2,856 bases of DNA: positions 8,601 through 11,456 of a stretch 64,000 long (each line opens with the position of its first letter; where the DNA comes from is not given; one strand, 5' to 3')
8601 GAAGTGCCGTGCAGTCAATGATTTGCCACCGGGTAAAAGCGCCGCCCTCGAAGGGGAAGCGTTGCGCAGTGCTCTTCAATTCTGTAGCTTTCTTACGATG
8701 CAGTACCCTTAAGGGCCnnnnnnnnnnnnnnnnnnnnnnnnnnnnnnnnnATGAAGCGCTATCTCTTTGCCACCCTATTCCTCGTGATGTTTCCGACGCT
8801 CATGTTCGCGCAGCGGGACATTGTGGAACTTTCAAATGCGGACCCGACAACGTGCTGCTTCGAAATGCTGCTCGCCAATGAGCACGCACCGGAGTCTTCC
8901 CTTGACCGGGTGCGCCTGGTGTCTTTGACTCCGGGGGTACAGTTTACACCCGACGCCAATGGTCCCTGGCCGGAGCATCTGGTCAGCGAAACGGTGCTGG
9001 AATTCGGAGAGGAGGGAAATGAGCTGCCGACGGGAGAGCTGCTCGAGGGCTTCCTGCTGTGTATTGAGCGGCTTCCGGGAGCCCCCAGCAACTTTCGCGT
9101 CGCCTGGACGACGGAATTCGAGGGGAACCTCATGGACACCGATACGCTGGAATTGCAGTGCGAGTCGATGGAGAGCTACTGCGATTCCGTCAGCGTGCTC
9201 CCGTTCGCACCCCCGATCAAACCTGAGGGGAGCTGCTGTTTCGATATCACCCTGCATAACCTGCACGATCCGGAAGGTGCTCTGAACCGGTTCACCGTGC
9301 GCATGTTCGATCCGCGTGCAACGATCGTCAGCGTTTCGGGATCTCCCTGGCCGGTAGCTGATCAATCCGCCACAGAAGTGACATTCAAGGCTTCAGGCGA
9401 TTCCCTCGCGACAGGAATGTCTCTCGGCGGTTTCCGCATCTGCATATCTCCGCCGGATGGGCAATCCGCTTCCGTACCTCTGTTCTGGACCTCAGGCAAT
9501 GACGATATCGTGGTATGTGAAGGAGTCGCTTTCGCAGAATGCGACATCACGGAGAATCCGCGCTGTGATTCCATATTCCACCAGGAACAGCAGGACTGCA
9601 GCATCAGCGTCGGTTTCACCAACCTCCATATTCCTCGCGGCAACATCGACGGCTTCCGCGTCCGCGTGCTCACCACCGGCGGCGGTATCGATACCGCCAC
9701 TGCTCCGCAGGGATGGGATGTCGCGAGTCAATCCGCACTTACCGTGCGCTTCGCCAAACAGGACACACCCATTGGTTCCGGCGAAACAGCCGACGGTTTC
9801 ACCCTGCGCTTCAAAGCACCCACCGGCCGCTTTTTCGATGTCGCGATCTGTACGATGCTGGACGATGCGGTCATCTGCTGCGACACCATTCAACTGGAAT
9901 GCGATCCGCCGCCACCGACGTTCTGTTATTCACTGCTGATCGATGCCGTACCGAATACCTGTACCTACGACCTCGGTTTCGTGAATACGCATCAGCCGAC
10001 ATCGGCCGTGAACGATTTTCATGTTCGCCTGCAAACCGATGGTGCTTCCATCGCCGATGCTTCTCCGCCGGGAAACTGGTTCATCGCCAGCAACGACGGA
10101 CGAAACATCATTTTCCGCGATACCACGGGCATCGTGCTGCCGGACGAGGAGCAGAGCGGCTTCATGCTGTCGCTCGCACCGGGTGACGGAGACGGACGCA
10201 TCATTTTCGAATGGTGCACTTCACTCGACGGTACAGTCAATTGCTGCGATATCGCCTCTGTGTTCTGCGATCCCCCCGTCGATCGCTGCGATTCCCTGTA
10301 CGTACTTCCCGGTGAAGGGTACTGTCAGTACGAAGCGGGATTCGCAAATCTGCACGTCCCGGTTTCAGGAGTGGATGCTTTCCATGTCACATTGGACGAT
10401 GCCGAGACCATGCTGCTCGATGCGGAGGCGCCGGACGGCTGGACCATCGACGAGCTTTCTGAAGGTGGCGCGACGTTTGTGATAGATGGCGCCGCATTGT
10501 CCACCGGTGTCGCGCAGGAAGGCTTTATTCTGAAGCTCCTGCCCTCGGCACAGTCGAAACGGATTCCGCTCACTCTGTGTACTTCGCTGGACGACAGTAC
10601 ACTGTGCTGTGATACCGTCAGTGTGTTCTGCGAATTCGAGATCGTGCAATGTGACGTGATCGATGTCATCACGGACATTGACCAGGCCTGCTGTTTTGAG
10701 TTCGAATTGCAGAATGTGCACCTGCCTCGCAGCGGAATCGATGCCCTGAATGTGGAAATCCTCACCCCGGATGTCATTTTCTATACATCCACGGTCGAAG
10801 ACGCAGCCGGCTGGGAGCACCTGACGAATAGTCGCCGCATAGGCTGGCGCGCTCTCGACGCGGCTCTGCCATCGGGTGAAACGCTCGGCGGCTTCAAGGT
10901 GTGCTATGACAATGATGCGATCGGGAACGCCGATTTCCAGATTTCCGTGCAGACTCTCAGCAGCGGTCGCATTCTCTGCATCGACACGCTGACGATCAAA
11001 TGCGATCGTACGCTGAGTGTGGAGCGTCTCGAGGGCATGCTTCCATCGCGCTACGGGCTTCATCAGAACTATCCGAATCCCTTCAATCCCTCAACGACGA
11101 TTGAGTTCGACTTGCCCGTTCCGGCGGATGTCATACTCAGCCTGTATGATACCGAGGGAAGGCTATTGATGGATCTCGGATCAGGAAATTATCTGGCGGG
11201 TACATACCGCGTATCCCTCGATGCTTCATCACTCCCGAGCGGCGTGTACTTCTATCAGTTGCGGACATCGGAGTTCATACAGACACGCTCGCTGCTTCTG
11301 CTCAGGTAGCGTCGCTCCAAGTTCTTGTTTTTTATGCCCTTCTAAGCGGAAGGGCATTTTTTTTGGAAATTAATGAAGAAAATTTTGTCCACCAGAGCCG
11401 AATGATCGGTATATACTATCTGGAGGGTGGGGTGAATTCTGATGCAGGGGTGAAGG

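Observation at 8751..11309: T9SS cargo made of six copies of an undescribed ~115-aa cysteine-rich repeat (CDS…xNxHxP…CCD(T/I)xxxxC)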

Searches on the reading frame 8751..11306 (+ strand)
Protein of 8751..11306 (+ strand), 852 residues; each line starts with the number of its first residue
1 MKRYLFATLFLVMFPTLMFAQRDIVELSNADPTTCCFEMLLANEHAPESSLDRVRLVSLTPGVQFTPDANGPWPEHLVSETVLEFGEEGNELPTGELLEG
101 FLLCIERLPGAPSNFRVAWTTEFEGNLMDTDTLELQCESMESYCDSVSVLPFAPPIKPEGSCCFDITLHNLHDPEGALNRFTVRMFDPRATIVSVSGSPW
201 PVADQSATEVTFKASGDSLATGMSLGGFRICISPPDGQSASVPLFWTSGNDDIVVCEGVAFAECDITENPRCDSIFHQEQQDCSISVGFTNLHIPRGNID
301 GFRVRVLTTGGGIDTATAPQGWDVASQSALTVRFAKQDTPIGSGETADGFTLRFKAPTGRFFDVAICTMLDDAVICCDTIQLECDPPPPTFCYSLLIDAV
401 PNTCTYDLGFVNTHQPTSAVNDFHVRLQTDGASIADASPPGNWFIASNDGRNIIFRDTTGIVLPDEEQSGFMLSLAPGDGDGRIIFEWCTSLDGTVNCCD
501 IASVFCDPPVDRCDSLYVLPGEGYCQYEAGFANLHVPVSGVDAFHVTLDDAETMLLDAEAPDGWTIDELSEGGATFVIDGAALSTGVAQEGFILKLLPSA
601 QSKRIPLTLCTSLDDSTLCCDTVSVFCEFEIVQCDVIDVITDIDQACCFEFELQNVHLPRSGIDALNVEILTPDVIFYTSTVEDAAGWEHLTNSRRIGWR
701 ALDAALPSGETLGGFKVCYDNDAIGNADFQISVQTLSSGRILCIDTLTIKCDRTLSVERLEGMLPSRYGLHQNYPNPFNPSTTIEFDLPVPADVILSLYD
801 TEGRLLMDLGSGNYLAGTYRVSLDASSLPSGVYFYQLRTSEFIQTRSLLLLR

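Call 4: search_protein_families(library=pfam, proteins=[window:8751-11306:+], max_evalue=1)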
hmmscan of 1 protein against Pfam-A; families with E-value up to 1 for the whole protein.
window:8751-11306:+ (852 aa): 1 family
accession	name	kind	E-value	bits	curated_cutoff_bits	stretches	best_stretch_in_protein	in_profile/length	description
PF18962.6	Por_Secre_tail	-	1.2e-07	32.4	27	1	774-841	2-66/75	Secretion system C-terminal sorting domain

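Call 5: search_protein_families(library=ncbifam, proteins=[window:8751-11306:+], max_evalue=1)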
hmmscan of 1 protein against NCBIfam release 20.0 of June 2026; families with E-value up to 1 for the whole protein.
window:8751-11306:+ (852 aa): 4 families
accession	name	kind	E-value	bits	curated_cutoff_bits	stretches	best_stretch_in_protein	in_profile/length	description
TIGR04183.1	Por_Secre_tail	domain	6e-09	35.8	23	1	774-846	2-67/72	T9SS type A sorting domain-containing protein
NF038113.1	T9SSA_dep_M36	equivalog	0.00012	20.3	885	1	772-849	794-867/869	T9SS-dependent M36 family metallopeptidase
NF052323.1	T9SSA_dep_M6i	equivalog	0.0004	18.4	600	1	773-839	960-1026/1043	T9SS-dependent M6-like inactivated metalloprotease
NF033707.1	T9SS_sortase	equivalog_domain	0.054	11.1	420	1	771-838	999-1076/1095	type IX secretion system sortase PorU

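Call 7: find_homologous_proteins(query=window:8751-11306:+, max_evalue=0.001)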
Query window:8751-11306:+ (852 aa): 25 proteins with E <= 0.001 among 8000 candidates.
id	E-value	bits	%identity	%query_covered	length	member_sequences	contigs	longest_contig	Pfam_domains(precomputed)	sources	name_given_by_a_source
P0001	0.0e+0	1987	100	100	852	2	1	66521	PF18962.8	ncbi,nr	ncbi:MAG: hypothetical protein C0600_03125 [Ignavibacteria bacterium]|nr:MAG: hypothetical protein C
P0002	0.0e+0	1274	63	99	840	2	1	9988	PF18962.8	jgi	jgi:hypothetical protein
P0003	1.1e-270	919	49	100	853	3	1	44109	PF18962.8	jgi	jgi:hypothetical protein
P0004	3.0e-268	911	48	100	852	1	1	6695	PF18962.8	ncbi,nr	ncbi:MAG: T9SS type A sorting domain-containing protein [Bacteroidota bacterium]|nr:T9SS type A sort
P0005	2.1e-266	905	46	100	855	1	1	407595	PF18962.8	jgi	jgi:hypothetical protein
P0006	3.8e-242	824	43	100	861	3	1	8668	PF18962.8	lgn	-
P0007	5.0e-126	440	31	96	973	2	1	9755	PF18962.8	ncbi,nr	ncbi:MAG: T9SS type A sorting domain-containing protein [Bacteroidetes bacterium]|nr:T9SS type A sor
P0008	9.3e-115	403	31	98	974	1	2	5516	PF18962.8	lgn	-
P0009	2.2e-14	71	47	10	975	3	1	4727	PF18962.8,PF00082.28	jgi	-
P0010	7.1e-13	66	45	10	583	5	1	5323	PF18962.8,PF00353.26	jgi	-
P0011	1.2e-11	62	43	10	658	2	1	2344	PF18962.8,PF13860.13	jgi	jgi:hypothetical protein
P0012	6.5e-9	53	38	12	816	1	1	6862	PF17963.8,PF00963.25,PF18962.8,PF13860.13,PF05345.19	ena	-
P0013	2.1e-8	51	33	14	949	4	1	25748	PF02922.25,PF00128.32,PF18962.8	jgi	-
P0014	2.3e-8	51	36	11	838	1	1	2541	PF18962.8,PF19135.6,PF13860.13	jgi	jgi:DNA/RNA endonuclease YhcR with UshA esterase domain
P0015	2.6e-8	51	38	13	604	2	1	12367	PF14871.13,PF02638.22,PF18962.8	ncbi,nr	ncbi:MAG: family 10 glycosylhydrolase [Rhodothermaceae bacterium]|nr:family 10 glycosylhydrolase [Rh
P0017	3.0e-7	47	38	10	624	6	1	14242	PF01839.30,PF13517.13,PF18962.8,PF14783.13,PF13860.13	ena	-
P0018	1.2e-5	42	38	11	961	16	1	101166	PF18962.8,PF13860.13,PF02872.24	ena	-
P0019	5.7e-5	40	37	10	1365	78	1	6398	PF00932.26,PF18962.8,PF18942.6,PF13860.13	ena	-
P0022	1.1e-4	39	37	11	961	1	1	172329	PF18962.8,PF13860.13,PF02872.24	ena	-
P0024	2.5e-4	37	35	10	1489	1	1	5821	PF19190.7,PF13715.13,PF18962.8,PF21310.4,PF13620.13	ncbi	-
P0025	3.9e-4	37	34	13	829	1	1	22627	PF18962.8,PF13860.13,PF02872.24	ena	-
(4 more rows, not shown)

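Call 19: find_encoding_contigs(protein=P0005, flank=10000, max_places=3)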
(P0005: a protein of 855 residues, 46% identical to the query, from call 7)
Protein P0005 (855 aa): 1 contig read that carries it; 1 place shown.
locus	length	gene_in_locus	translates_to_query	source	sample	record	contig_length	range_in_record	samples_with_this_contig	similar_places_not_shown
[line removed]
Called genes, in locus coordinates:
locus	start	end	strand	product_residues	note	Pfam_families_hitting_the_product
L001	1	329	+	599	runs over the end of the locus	PF00654:Voltage_CLC, PF00571:CBS (weak)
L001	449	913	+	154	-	PF12802:MarR_2 (weak), PF27059:HTH_MmpR5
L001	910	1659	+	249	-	PF17131:TP_0789-like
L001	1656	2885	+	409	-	PF12704:MacB_PCD, PF02687:FtsX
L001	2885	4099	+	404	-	PF12704:MacB_PCD, PF02687:FtsX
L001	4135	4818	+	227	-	PF00005:ABC_tran, PF02463:SMC_N (faint), PF13304:AAA_21 (faint)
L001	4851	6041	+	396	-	-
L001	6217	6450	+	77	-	PF00037:Fer4 (weak), PF12837:Fer4_6 (faint), PF13237:Fer4_10 (weak), PF12800:Fer4_4 (faint), PF12798:Fer4_3 (faint), PF12838:Fer4_7, PF13187:Fer4_9, PF13484:Fer4_16 (faint)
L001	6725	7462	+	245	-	PF04240:Caroten_synth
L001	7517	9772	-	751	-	PF07676:PD40, PF13620:CarboxypepD_reg, PF00691:OmpA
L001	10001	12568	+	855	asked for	PF18962:Por_Secre_tail (weak)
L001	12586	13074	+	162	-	PF13685:Fe-ADH_2 (weak), PF00731:AIRC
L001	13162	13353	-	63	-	PF01361:Tautomerase, PF14552:Tautomerase_2 (weak)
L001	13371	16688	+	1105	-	-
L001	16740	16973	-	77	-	-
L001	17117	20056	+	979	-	PF00933:Glyco_hydro_3, PF01915:Glyco_hydro_3_C (weak), PF00144:Beta-lactamase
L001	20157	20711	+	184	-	-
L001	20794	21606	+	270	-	PF01435:Peptidase_M48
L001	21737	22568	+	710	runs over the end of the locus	PF10459:Peptidase_S46, PF13365:Trypsin_2 (faint)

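Call 20: find_encoding_contigs(protein=P0003, flank=10000, max_places=3)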
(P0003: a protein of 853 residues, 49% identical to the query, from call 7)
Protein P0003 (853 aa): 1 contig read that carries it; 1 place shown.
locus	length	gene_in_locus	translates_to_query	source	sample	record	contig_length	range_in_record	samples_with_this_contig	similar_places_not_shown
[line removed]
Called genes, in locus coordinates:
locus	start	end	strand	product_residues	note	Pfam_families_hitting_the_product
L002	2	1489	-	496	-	?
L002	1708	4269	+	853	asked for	PF18962:Por_Secre_tail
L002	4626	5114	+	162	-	PF00731:AIRC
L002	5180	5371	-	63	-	PF01361:Tautomerase, PF14552:Tautomerase_2 (weak)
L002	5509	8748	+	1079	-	PF07705:CARDB (faint), PF10633:NPCBM_assoc (faint)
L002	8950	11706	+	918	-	PF00933:Glyco_hydro_3, PF01915:Glyco_hydro_3_C, PF00144:Beta-lactamase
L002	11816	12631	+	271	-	PF01435:Peptidase_M48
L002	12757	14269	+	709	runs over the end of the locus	PF10459:Peptidase_S46, PF13365:Trypsin_2 (faint)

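Call 21: find_encoding_contigs(protein=P0007, flank=10000, max_places=3)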
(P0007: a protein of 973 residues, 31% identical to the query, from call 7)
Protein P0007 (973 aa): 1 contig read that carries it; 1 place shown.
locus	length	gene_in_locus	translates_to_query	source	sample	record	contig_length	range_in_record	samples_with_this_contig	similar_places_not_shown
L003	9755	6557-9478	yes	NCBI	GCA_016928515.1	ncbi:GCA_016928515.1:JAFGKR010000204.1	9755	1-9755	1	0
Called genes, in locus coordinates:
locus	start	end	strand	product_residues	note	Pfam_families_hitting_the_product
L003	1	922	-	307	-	PF01715:IPPT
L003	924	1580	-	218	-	PF01135:PCMT, PF13649:Methyltransf_25 (faint)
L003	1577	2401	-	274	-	PF19293:CdaA_N, PF02457:DAC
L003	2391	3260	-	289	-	PF00809:Pterin_bind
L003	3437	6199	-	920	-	PF18962:Por_Secre_tail (weak)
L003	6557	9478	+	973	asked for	PF18962:Por_Secre_tail (weak)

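Call 47: predict_structure(alignment_id=A2)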
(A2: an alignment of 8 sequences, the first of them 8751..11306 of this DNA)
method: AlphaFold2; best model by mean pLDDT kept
length: 852 residues; sequences in the alignment: 8
mean_pLDDT: 82.2   pTM: 0.28
mean pLDDT of the five models: 82.2, 80.9, 79.1, 78.3, 77.4
residues with pLDDT >= 90: 260; 70-90: 469; 50-70: 90; < 50: 33
segments of 3 or more residues with pLDDT < 50: 1-20, 139-142, 387-390, 630-632
pLDDT, mean of each block of 10 residues (from residue 1): 39 31 78 78 77 89 80 86 84 85 81 83 83 73 74 80 92 83 88 87 91 88 90 80 90 85 75 87 88 84 89 90 90 91 89 80 90 87 63 76 85 80 90 90 90 88 87 82 84 78 71 83 88 84 94 86 93 92 89 86 88 91 80 62 71 72 85 83 88 86 82 87 76 83 79 64 85 64 86 86 79 85 76 89 87 62
secondary structure, 60 per line:
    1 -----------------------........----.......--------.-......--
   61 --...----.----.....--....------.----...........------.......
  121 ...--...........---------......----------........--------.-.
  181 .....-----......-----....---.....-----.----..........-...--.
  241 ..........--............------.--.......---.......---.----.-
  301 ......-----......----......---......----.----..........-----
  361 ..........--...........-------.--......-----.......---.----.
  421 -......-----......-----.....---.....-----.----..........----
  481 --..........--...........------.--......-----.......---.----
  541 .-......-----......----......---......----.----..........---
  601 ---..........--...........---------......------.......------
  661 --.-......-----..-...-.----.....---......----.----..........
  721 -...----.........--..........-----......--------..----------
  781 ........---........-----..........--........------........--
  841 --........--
elements in order (helices of 4 or more, strands of 3 or more residues): E24-31 E36-42 E53-58 E63-65 E75-79 E82-85 E97-107 E114-123 E126-136 E146-151 E162-169 E180-185 E191-196 E202-205 E209-213 E224-233 E240-250 E253-264 E274-280 E284-290 E301-306 E312-317 E322-327 E331-336 E346-355 E361-370 E373-383 E394-399 E405-411 E422-427 E433-438 E444-448 E452-456 E467-476 E483-492 E495-505 E515-520 E526-532 E543-548 E554-559 E564-569 E573-578 E588-597 E604-613 E616-626 E636-641 E648-654 E665-670 E688-692 E696-701 E711-720 E729-737 E740-749 E755-760 E781-788 E792-799 E805-814 E817-824 E831-838 E843-850
